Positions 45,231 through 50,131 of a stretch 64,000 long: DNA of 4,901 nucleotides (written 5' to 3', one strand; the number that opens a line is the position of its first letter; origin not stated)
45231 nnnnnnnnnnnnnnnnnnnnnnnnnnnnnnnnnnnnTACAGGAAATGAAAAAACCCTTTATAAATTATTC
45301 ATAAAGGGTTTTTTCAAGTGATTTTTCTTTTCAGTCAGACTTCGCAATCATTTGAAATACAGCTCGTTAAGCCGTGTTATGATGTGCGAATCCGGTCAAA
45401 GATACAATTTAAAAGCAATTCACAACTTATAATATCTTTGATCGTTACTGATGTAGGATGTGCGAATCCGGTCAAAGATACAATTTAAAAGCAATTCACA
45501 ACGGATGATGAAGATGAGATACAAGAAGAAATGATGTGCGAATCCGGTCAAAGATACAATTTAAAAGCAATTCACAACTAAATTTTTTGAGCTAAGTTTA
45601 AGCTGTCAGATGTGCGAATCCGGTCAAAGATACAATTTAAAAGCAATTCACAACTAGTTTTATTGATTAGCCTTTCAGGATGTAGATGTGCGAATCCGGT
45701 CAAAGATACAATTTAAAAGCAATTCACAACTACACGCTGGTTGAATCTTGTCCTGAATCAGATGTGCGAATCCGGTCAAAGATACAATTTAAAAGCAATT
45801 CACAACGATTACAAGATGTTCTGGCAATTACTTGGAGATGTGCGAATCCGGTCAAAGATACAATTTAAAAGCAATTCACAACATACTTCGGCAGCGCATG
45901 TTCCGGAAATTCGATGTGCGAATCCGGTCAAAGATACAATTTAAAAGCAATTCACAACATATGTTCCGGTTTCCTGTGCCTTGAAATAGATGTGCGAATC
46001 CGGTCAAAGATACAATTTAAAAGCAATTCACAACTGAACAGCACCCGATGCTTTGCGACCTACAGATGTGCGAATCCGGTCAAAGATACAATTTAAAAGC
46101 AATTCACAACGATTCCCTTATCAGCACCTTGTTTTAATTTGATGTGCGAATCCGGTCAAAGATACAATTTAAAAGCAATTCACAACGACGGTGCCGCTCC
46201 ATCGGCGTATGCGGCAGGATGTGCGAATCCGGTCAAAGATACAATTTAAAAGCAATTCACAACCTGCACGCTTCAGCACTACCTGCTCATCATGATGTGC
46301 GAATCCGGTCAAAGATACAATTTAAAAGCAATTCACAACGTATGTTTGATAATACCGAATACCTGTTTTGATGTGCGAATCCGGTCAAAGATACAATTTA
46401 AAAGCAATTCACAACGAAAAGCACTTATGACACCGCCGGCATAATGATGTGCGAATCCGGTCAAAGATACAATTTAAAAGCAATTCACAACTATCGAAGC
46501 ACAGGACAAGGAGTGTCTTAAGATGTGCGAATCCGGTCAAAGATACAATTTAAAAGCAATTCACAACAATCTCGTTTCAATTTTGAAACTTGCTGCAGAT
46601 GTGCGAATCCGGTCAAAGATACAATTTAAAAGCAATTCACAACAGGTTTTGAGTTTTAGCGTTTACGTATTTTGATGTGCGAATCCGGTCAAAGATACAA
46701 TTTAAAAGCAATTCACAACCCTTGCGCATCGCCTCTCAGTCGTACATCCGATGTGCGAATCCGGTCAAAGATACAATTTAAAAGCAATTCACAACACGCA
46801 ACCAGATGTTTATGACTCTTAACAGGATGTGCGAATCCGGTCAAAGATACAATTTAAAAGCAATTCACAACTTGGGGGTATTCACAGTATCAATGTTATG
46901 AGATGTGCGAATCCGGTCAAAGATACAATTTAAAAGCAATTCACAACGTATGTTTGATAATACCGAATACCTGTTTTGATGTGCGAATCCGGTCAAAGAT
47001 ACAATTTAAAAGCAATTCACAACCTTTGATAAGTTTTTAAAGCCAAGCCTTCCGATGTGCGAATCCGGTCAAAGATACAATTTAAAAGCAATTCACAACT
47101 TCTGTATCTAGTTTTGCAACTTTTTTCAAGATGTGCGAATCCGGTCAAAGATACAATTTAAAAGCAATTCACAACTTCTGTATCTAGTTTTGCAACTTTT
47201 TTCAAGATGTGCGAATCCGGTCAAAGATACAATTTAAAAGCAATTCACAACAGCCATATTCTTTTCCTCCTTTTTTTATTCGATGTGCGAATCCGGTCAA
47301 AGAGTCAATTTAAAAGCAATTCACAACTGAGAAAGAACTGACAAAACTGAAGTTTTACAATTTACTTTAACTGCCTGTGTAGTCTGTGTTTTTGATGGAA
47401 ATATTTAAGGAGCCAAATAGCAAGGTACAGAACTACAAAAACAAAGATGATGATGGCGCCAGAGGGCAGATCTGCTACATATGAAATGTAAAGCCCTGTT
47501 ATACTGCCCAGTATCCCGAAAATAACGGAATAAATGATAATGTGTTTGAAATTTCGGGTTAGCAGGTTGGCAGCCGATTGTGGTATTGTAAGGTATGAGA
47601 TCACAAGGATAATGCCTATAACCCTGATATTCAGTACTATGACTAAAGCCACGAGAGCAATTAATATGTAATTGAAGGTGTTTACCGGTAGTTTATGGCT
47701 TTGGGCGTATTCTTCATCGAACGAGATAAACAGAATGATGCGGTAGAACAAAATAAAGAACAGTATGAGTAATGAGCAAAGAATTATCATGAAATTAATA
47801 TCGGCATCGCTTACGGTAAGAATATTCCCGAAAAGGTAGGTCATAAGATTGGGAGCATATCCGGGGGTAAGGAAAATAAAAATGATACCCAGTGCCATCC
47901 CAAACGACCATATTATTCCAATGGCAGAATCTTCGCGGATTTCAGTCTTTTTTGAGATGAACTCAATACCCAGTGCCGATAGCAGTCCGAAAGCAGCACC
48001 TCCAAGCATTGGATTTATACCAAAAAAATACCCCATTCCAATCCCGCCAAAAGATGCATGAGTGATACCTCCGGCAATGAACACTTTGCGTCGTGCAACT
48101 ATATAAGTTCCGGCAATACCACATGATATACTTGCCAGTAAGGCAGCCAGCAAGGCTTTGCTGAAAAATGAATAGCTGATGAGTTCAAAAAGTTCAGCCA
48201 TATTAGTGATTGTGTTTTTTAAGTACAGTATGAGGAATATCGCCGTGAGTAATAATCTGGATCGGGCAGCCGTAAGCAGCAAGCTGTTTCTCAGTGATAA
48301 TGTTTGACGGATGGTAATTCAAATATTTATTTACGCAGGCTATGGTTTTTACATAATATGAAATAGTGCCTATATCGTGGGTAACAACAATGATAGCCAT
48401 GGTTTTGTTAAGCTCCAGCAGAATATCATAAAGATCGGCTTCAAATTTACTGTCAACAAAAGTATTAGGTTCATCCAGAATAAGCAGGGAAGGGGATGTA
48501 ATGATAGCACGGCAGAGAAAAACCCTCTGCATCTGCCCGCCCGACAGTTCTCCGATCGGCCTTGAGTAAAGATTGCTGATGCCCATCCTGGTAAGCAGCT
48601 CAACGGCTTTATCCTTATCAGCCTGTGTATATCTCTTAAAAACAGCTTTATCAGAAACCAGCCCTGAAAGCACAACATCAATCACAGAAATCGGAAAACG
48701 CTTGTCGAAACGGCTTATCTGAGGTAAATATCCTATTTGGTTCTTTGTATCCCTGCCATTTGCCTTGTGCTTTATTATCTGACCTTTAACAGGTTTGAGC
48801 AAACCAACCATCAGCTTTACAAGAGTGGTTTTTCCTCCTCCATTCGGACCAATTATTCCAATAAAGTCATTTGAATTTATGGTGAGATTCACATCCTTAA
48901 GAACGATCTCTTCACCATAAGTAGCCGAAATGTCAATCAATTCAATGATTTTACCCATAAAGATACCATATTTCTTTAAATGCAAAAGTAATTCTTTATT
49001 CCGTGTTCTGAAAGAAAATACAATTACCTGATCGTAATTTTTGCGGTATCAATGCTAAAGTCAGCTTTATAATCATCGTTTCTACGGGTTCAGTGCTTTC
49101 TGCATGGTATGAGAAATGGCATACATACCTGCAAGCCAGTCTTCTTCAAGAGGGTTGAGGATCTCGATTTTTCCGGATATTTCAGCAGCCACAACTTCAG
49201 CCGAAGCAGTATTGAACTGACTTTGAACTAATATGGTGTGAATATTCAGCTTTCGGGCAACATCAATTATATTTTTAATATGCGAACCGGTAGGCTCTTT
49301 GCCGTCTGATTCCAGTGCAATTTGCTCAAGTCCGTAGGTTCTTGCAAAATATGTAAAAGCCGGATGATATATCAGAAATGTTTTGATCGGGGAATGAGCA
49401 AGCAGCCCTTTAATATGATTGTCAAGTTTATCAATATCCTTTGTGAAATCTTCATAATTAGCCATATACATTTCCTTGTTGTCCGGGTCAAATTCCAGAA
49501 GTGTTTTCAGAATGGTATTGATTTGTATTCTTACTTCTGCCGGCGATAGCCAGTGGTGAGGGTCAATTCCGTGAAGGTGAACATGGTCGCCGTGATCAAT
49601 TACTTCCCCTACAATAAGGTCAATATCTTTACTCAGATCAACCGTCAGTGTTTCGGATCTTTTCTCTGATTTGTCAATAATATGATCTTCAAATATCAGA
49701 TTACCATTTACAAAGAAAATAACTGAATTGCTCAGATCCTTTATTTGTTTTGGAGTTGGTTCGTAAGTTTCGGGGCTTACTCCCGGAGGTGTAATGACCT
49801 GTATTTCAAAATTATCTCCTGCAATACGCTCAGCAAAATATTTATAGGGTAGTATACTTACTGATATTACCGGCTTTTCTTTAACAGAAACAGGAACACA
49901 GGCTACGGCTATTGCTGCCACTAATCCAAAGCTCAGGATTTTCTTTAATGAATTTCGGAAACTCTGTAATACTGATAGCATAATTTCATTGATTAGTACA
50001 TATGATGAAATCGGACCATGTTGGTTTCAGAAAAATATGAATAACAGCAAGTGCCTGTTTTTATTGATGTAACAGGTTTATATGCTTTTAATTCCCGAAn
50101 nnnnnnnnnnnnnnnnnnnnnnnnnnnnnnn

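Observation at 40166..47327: Complete compact type II-C CRISPR-Cas9 module: divergent tracrRNA, cas9 (1234 aa), cas1, cas2, 26-repeat array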

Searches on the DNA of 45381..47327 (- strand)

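Call 17: search_dna_similar(query=window:45381-47327:-, collection=phages, mode=distant, max_evalue=10, max_rows=40)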
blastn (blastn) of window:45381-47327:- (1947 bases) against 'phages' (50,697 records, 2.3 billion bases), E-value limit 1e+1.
Records with a match: 57; places in all: 57; records where one place covers at least 80% of the query: 0.
Best place of each record, by identity: 95-99% 3; 90-95% 3; 80-90% 51.
By first word of the organism name: Staphylococcus 40; Bacillus 6; Bacteriophage 3; Campylobacter 3; Escherichia 3; bajarodmic 1; Salmonella 1.
By host as written in the record: Staphylococcus carnosus TM300 9; Staphylococcus epidermidis F12 6; Staphylococcus epidermidis 5; - 4; Bacillus pumilus GR8 4; Staphylococcus sp. 4; Campylobacter jejuni 3; Staphylococcus aureus ATCC 25923 2; and 17 more.
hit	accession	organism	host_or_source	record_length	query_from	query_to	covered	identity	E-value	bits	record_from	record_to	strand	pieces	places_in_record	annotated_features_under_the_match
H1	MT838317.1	Bacteriophage sp.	human fecal samples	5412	78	1931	38%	89.2%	6e-1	1009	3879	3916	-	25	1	record has no annotation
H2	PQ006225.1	bajarodmic virus 130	Peromyscus fraterculus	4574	78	1928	34%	91.9%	6e-1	987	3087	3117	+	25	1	none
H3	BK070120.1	Bacteriophage sp.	Helicobacter ganmani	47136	302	1924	3%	94.2%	7e+0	79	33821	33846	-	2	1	hypothetical protein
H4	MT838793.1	Bacteriophage sp.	human fecal samples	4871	42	85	2%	82.6%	2e+0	41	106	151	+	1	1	record has no annotation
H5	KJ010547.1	Bacillus phage Bp8p-C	Bacillus pumilus GR8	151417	1785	1821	2%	84.2%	7e+0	39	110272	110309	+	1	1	hypothetical protein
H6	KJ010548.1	Bacillus phage Bp8p-T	Bacillus pumilus GR8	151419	1785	1821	2%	84.2%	7e+0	39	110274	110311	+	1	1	hypothetical protein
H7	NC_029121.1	Bacillus phage Bp8p-C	Bacillus pumilus GR8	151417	1785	1821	2%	84.2%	7e+0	39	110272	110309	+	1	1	hypothetical protein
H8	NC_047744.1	Bacillus phage Bp8p-T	Bacillus pumilus GR8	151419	1785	1821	2%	84.2%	7e+0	39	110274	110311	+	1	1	hypothetical protein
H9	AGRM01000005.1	Salmonella enterica subsp. houtenae str. ATCC BAA-1581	Homo sapiens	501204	1874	1906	2%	87.9%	7e+0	39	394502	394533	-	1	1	none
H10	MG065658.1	Campylobacter phage C7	Campylobacter jejuni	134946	48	81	2%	85.3%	7e+0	40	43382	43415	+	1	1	record has no annotation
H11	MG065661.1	Campylobacter phage C9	Campylobacter jejuni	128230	48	81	2%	85.3%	7e+0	40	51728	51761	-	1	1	record has no annotation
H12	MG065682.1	Campylobacter phage A112b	Campylobacter jejuni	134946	48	81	2%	85.3%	7e+0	40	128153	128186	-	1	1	record has no annotation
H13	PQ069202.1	Bacillus phage C30-1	Bacillus sp. C30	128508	1469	1502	2%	85.3%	7e+0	40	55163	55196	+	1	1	record has no annotation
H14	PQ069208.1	Bacillus phage S4-1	Bacillus sp. S4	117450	1469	1502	2%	85.3%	7e+0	40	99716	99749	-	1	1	record has no annotation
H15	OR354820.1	Staphylococcus phage Alsa_1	Staphylococcus sp.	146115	1739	1769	2%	93.5%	2e+0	41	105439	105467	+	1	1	tail fiber protein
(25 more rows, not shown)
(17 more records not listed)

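Call 46: search_dna_similar(query=window:45381-47327:-, collection=plasmids, mode=distant, max_evalue=10, max_rows=15)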
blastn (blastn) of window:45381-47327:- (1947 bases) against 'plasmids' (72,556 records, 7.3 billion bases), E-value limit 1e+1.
In 1 record(s) the limit of 40 matching pieces per record was reached: places in those records are undercounted.
Records with a match: 6; places in all: 19; records where one place covers at least 80% of the query: 0.
Best place of each record, by identity: >=99% 1; 90-95% 2; 80-90% 2; 60-80% 1.
By first word of the organism name: Persicobacter 1; Prevotella 1; Nostoc 1; Bacillus 1; Paenibacillus 1; Acetobacter 1.
By predicted mobility (MOB-suite, as given by PLSDB): non-mobilizable 4; mobilizable 1; conjugative 1.
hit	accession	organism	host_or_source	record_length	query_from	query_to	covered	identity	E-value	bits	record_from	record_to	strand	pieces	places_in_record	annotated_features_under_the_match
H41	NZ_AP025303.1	Persicobacter psychrovividus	-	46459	77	1784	80%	66.9%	1e-9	347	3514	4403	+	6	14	none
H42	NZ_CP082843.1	Prevotella nigrescens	-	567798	301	1931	16%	82.3%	1e-1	304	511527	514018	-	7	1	none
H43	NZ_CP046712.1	Nostoc sp. ATCC 53789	-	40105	663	699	2%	83.8%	7e+0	41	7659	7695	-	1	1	DUF5906 domain-containing protein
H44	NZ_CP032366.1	Bacillus wiedmannii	Alvinocaris longirostris,gills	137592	1487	1517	2%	90.3%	2e+0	44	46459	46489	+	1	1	AAA family ATPase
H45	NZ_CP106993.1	Paenibacillus thiaminolyticus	mixed culture,sour bamboo shoots sample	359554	1887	1912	1%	100.0%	4e-2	48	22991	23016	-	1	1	hypothetical protein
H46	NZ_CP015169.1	Acetobacter ascendens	single cell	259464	1415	1441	1%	92.6%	7e+0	41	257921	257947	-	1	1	hypothetical protein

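Call 49: get_annotated_region(hit=H1, flank=3000)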
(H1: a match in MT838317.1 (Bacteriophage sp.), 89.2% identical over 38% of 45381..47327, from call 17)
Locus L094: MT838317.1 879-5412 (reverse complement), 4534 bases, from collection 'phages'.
description: UNVERIFIED: Bacteriophage sp. clone scaffold_7312 genomic sequence.
organism: Bacteriophage sp. (NCBI taxid 38018)
taxonomy: Viruses
host: -; source: human fecal samples; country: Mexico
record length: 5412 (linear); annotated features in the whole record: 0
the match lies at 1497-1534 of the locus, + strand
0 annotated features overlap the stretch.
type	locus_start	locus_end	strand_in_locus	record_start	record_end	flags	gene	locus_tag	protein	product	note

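Call 50: get_annotated_region(hit=H2, flank=3000)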
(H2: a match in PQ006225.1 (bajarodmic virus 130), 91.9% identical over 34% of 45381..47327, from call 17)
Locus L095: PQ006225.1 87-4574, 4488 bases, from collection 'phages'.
description: Bajarodmic virus 130 isolate BGG_01_157, complete genome.
organism: bajarodmic virus 130 (NCBI taxid 3343020)
taxonomy: Viruses; Monodnaviria; Sangervirae; Phixviricota; Malgrandaviricetes; Petitvirales; Microviridae; Microvirus
host: Peromyscus fraterculus; source: feces; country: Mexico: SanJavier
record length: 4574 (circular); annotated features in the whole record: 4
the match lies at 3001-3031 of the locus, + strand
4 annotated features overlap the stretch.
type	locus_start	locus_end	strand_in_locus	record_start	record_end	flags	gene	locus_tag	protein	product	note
CDS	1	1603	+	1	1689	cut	-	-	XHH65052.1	major capsid protein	-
CDS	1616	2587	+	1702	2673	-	-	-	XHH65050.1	DNA pilot protein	-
CDS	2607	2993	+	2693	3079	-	-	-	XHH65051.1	hypothetical protein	-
CDS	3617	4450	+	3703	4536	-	-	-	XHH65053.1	replication initiator protein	-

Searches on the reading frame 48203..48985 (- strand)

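Call 9: search_protein_families(library=pfam, proteins=[window:48203-48985:-])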
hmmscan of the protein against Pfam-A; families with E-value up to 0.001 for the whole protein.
window:48203-48985:- (260 aa): 3 families
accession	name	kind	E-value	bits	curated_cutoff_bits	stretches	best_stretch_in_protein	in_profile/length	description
PF00005.33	ABC_tran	-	3.7e-29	102.5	25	1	29-173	1-135/137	ABC transporter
PF13304.12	AAA_21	-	6.1e-08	33.5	27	0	142-207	233-302/304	AAA domain, putative AbiEii toxin, Type IV TA system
PF02463.25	SMC_N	-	7.5e-05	22.7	40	1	38-211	23-205/220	RecF/RecN/SMC N terminal domain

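Call 10: search_protein_families(library=ncbifam, proteins=[window:48203-48985:-])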
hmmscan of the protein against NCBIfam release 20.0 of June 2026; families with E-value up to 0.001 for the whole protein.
window:48203-48985:- (260 aa): 188 families (the best 25 are shown)
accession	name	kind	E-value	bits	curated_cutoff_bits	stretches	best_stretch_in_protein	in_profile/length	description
NF040873.1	AztA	equivalog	2.9e-46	157.5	220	1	23-210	2-184/191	zinc ABC transporter ATP-binding protein AztA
TIGR03771.1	anch_rpt_ABC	equivalog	6.9e-44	150.2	268.8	1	35-219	2-187/223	anchored repeat-type ABC transporter ATP-binding subunit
NF053840.1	MnTportMntADein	equivalog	1.2e-42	146.1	400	1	14-231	2-221/240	manganese ABC transporter ATP-binding protein MntA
TIGR02315.1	ABC_phnC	equivalog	2.2e-35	122.2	266.1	1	13-219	1-220/243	phosphonate ABC transporter ATP-binding protein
NF011630.0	PRK15056.1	equivalog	2.5e-35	122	393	1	18-213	11-210/274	manganese/iron ABC transporter ATP-binding protein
NF007090.0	PRK09544.1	equivalog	7.2e-35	120.6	306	1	10-222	1-198/251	zinc ABC transporter ATP-binding protein ZnuC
NF008409.0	PRK11231.1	equivalog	3.9e-33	114.9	375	1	17-220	6-213/255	Fe(3+) dicitrate ABC transporter ATP-binding protein FecE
TIGR03873.1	F420-0_ABC_ATP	hypoth_equivalog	4.1e-33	114.7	372.4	1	16-254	4-250/256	putative F420-0 ABC transporter ATP-binding protein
NF010068.0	PRK13548.1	equivalog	6.6e-32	110.6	261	1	13-249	5-251/261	heme ABC transporter ATP-binding protein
TIGR04521.1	ECF_ATPase_2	equivalog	8.9e-31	107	330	1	24-220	16-220/279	energy-coupling factor transporter ATPase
NF000355.4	ribo_prot_ABC_F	equivalog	1.7e-30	106.4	380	1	14-219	3-188/499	ribosomal protection-like ABC-F family protein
NF043075.1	MMSYN1_0197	equivalog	2.2e-30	105.8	550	1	12-205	1-193/341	spermidine/putrescine ABC transporter ATP-binding protein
TIGR04520.1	ECF_ATPase_1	equivalog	1.8e-29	103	315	2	127-210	117-202/269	energy-coupling factor transporter ATPase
TIGR01188.1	drrA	subfamily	2e-29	102.8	312.45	1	22-220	2-199/302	daunorubicin resistance ABC transporter, ATP-binding protein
TIGR00968.1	3a0106s01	subfamily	3.9e-29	101.8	342.75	1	14-207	1-193/237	sulfate ABC transporter ATP-binding protein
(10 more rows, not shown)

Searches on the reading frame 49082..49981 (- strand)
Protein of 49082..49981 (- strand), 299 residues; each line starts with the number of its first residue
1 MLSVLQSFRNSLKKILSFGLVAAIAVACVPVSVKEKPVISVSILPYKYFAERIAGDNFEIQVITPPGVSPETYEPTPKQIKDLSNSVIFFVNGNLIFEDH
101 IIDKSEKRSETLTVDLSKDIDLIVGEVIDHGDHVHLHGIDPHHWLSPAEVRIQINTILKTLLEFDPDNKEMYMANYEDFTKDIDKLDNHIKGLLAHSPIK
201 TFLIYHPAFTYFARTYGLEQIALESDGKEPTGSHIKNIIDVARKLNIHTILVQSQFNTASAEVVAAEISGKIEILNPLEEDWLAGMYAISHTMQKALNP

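Call 9: search_protein_families(library=pfam, proteins=[window:49082-49981:-])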
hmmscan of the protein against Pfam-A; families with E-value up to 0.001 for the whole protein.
window:49082-49981:- (299 aa): 1 family
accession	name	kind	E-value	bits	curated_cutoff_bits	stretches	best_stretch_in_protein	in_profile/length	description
PF01297.22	ZnuA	-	1.9e-62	211.5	29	1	39-293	1-260/263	Zinc-uptake complex component A periplasmic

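Call 10: search_protein_families(library=ncbifam, proteins=[window:49082-49981:-])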
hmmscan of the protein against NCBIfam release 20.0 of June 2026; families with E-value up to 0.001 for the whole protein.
window:49082-49981:- (299 aa): 8 families
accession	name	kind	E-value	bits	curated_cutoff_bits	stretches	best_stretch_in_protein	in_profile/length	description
NF040870.1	AztC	equivalog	7.3e-33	114.2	350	1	39-277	3-247/277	zinc ABC transporter substrate-binding protein AztC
NF053842.1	MnTportMntCDein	equivalog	8.6e-26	90.8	400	1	49-297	18-271/281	manganese ABC transporter substrate-binding protein MntC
NF033605.1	Zn_bnd_ABC_AdcA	exception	9e-24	84.3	700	1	34-270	32-284/517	zinc ABC transporter substrate-binding lipoprotein AdcA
NF053703.1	Mn_SBP_EfaA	exception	2.2e-22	79.6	485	1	49-272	48-275/310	Mn/Fe ABC transporter substrate-binding lipoprotein EfaA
TIGR03772.1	anch_rpt_subst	equivalog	2.3e-21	76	350.45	2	131-263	309-444/486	anchored repeat ABC transporter, substrate-binding protein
NF040928.1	ABC_lipo_SloC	subfamily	5.3e-21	75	525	1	36-267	29-263/304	metal ABC transporter substrate-binding lipoprotein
NF007091.2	PRK09545.1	equivalog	1.2e-20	74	268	1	129-281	138-293/318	zinc ABC transporter substrate-binding protein ZnuA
NF047355.1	ABC_bind_Mn_Staph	exception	3.7e-20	72.4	500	1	38-272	36-274/309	manganese ABC transporter substrate-binding lipoprotein MntC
